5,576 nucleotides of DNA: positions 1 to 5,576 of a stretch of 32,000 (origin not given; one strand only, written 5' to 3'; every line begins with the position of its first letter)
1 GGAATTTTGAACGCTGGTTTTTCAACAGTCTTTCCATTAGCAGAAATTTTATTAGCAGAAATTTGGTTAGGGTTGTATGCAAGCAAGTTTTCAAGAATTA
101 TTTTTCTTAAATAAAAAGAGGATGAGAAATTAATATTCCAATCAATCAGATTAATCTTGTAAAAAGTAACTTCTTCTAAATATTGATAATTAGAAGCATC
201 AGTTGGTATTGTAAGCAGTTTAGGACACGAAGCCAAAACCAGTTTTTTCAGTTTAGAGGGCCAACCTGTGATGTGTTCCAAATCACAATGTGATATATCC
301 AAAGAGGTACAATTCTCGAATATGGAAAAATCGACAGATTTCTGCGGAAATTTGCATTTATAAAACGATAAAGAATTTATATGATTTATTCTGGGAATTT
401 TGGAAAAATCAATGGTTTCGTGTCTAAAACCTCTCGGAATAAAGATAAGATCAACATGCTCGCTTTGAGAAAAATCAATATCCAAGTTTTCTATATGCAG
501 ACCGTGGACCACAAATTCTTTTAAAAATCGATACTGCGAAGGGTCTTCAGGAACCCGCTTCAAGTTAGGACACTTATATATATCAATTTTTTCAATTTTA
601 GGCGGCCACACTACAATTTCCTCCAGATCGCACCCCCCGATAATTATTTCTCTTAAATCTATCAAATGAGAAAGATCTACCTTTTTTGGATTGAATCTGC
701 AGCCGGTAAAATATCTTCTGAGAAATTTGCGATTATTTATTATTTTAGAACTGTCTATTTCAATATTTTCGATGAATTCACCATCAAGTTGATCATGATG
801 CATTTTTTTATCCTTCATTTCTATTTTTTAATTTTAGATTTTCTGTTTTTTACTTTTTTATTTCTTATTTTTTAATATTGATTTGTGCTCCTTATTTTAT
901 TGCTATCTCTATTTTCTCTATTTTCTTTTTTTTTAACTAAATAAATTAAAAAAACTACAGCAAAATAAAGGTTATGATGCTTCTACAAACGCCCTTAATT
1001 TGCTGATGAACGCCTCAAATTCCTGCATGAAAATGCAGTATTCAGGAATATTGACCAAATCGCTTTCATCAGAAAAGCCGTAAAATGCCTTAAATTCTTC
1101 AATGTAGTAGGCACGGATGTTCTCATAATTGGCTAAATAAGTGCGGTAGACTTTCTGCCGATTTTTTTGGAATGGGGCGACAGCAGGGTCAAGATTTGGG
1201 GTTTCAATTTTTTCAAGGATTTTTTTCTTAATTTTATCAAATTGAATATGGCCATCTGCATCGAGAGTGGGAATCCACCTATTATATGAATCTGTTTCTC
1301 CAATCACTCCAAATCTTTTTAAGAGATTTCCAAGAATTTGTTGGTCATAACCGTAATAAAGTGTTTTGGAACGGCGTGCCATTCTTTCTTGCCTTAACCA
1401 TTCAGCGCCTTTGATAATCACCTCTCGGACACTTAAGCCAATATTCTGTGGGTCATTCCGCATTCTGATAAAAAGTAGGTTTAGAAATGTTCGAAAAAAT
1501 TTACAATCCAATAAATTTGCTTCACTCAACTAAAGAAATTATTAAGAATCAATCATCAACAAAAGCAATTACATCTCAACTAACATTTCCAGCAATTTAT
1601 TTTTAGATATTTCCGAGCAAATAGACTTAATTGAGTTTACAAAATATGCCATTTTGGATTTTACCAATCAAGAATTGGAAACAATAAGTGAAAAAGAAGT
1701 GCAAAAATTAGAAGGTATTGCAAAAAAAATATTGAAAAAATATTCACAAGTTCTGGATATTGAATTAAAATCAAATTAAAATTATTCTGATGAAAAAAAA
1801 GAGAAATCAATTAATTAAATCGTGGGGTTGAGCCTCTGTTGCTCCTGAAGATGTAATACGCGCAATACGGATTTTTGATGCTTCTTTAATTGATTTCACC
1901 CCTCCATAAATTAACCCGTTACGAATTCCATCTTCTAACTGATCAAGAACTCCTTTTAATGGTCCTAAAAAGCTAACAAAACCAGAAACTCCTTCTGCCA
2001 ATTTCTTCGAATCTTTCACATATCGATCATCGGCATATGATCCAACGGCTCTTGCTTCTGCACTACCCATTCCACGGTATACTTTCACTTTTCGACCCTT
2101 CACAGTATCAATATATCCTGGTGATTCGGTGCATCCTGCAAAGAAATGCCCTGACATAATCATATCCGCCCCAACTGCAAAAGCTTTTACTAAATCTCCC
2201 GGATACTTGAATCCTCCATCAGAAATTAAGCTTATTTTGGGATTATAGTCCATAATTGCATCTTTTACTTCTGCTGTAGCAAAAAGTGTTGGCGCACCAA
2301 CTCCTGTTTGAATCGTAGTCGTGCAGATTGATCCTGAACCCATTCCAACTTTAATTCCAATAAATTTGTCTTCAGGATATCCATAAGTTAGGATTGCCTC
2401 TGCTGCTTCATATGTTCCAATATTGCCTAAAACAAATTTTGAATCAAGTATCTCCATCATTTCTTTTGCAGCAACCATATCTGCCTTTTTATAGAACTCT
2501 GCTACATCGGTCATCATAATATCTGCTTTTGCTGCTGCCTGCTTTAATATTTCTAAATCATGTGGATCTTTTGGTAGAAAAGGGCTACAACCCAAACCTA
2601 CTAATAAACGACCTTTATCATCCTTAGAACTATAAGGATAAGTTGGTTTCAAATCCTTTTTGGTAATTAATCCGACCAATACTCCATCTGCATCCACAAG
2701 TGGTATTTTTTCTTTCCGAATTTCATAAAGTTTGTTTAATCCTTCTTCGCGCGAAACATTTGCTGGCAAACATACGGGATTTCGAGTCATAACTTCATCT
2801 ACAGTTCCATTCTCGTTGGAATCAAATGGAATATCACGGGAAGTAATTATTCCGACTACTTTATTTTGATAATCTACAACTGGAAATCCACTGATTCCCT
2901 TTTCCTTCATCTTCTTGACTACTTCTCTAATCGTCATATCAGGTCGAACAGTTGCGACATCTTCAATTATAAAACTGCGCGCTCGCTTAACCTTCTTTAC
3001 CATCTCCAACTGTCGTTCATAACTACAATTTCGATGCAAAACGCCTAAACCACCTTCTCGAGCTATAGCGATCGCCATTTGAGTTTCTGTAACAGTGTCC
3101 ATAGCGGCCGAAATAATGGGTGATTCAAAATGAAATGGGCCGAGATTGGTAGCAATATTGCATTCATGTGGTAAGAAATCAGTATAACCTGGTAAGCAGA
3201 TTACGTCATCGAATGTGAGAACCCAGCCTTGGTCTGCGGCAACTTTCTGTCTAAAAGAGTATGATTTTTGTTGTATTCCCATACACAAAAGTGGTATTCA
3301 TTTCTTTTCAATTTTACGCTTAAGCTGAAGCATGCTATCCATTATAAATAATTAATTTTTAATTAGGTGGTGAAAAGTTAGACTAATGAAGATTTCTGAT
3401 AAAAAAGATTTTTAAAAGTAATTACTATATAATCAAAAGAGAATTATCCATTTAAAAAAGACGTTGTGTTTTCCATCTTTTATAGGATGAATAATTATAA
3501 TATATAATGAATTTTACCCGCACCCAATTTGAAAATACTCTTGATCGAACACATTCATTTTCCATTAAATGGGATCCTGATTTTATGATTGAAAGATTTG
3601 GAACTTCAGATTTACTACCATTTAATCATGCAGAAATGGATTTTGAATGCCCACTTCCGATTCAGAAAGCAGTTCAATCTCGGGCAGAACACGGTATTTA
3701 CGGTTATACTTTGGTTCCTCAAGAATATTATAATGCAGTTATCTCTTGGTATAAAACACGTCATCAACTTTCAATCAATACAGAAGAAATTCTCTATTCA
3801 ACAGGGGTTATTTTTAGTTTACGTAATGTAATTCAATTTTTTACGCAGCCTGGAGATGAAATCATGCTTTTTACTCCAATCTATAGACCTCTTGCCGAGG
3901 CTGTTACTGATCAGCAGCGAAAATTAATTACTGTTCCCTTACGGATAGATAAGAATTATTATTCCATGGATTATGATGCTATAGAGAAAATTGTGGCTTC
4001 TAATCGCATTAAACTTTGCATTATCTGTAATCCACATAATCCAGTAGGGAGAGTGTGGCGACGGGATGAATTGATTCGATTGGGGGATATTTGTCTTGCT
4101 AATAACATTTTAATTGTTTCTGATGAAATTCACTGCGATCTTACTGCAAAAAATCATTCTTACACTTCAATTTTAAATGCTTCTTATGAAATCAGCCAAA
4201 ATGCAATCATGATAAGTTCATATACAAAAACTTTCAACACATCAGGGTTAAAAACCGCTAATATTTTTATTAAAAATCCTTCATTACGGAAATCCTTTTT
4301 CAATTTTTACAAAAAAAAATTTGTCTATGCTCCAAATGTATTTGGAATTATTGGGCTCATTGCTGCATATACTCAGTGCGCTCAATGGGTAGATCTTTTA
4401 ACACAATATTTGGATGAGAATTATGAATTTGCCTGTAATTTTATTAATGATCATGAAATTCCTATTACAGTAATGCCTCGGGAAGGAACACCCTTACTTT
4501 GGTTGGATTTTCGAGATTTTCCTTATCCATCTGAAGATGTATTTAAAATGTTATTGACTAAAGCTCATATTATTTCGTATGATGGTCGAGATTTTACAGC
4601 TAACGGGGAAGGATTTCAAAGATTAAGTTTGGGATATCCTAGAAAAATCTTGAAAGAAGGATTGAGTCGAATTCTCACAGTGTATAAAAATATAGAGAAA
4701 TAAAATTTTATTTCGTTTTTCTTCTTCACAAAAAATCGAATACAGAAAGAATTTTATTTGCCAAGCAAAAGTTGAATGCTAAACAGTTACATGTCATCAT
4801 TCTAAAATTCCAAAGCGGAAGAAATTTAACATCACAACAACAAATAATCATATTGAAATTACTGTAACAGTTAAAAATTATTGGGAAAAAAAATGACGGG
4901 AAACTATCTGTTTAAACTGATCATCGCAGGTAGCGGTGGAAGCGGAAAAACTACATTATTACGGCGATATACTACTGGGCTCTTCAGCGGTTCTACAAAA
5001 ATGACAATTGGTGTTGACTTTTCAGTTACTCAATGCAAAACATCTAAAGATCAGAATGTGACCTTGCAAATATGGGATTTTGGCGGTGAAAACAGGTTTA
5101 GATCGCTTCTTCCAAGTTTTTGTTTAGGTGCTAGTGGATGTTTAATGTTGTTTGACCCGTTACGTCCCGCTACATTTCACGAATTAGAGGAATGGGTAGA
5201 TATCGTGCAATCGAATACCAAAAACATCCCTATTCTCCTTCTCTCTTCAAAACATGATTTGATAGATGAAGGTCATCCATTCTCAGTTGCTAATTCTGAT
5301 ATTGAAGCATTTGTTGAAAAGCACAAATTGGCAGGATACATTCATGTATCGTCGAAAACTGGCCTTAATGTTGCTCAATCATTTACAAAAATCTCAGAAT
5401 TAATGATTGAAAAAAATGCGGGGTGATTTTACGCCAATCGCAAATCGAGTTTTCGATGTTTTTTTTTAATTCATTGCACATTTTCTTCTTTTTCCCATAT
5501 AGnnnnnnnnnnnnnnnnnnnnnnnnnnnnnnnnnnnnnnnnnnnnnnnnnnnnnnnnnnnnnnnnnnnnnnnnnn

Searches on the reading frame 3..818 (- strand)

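Call 34: search_protein_families(library=pfam, proteins=[window:3-818:-], max_evalue=0.001)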
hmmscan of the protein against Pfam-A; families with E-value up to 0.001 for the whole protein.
window:3-818:- (272 aa): 1 family
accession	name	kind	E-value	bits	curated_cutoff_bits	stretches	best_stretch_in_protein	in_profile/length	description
PF00560.39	LRR_1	-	0.00093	19.3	20.6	0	170-184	2-17/23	Leucine Rich Repeat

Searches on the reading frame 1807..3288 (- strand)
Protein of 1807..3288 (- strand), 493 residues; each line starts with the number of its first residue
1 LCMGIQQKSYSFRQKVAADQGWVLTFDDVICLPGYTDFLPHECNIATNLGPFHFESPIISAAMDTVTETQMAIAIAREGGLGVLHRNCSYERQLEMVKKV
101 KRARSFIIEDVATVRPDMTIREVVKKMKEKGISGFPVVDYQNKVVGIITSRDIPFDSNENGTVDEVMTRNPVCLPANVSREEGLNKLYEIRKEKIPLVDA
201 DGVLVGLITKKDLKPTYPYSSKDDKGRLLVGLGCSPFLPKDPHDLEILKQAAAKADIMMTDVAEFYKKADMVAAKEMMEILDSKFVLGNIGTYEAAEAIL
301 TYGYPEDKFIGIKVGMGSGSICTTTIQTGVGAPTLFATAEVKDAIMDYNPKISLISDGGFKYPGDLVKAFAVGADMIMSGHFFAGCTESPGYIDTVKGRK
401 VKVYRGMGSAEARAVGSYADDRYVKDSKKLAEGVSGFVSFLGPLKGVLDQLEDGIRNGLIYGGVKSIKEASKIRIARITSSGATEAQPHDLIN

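Call 33: search_protein_families(library=pfam, proteins=[window:1807-3288:-], max_evalue=0.001)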
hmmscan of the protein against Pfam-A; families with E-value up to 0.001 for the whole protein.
window:1807-3288:- (493 aa): 5 families
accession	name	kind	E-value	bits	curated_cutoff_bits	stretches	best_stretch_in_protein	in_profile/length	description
PF00478.31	IMPDH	-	2.2e-96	323.3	25.6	1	24-489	2-345/345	IMP dehydrogenase / GMP reductase domain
PF00571.33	CBS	-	4.8e-23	81.7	24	2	105-153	3-51/57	CBS domain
PF01645.23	Glu_synthase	-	1.2e-05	25.1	20.4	1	322-380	244-304/369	Conserved region in glutamate synthase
PF03060.21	NMO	-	3.2e-05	23.9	28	0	54-100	10-54/331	Nitronate monooxygenase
PF01070.24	FMN_dh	-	3.9e-05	23.3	24.9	1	333-383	258-305/350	FMN-dependent dehydrogenase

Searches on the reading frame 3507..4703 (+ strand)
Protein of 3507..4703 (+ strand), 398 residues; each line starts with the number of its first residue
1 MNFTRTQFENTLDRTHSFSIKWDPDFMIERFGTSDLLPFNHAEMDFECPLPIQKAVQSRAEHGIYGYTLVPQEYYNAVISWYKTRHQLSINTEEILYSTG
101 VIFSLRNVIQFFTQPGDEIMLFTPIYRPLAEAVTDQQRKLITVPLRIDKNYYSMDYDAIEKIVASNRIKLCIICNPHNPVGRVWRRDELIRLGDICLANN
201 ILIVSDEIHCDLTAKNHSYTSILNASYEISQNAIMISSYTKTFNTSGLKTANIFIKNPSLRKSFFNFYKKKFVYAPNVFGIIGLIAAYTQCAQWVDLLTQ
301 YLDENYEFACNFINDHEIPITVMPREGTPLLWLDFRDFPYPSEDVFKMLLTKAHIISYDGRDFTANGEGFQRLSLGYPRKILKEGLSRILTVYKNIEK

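Call 33: search_protein_families(library=pfam, proteins=[window:3507-4703:+], max_evalue=0.001)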
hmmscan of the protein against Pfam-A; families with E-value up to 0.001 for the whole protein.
window:3507-4703:+ (398 aa): 1 family
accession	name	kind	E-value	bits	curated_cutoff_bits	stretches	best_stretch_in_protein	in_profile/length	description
PF00155.27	Aminotran_1_2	-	4e-32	112.2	19.7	1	58-389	31-361/361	Aminotransferase class I and II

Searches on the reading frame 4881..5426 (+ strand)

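Call 33: search_protein_families(library=pfam, proteins=[window:4881-5426:+], max_evalue=0.001)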
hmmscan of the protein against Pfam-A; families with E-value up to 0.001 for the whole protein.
window:4881-5426:+ (181 aa): 5 families
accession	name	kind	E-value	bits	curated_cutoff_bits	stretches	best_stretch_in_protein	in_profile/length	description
PF00071.28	Ras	-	3.4e-32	111.7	21.6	1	12-175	1-160/162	Ras family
PF08477.19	Roc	-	4e-26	92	27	1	12-126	1-119/119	Ras of Complex, Roc, domain of DAPkinase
PF00025.27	Arf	-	9.2e-11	42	22.3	1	8-146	12-146/174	ADP-ribosylation factor family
PF09439.16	SRPRB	-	9e-06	25.6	25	1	12-78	5-64/178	Signal recognition particle receptor beta subunit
PF04670.18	Gtr1_RagA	-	2.9e-05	24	22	1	12-139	1-135/232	Gtr1/RagA G protein conserved region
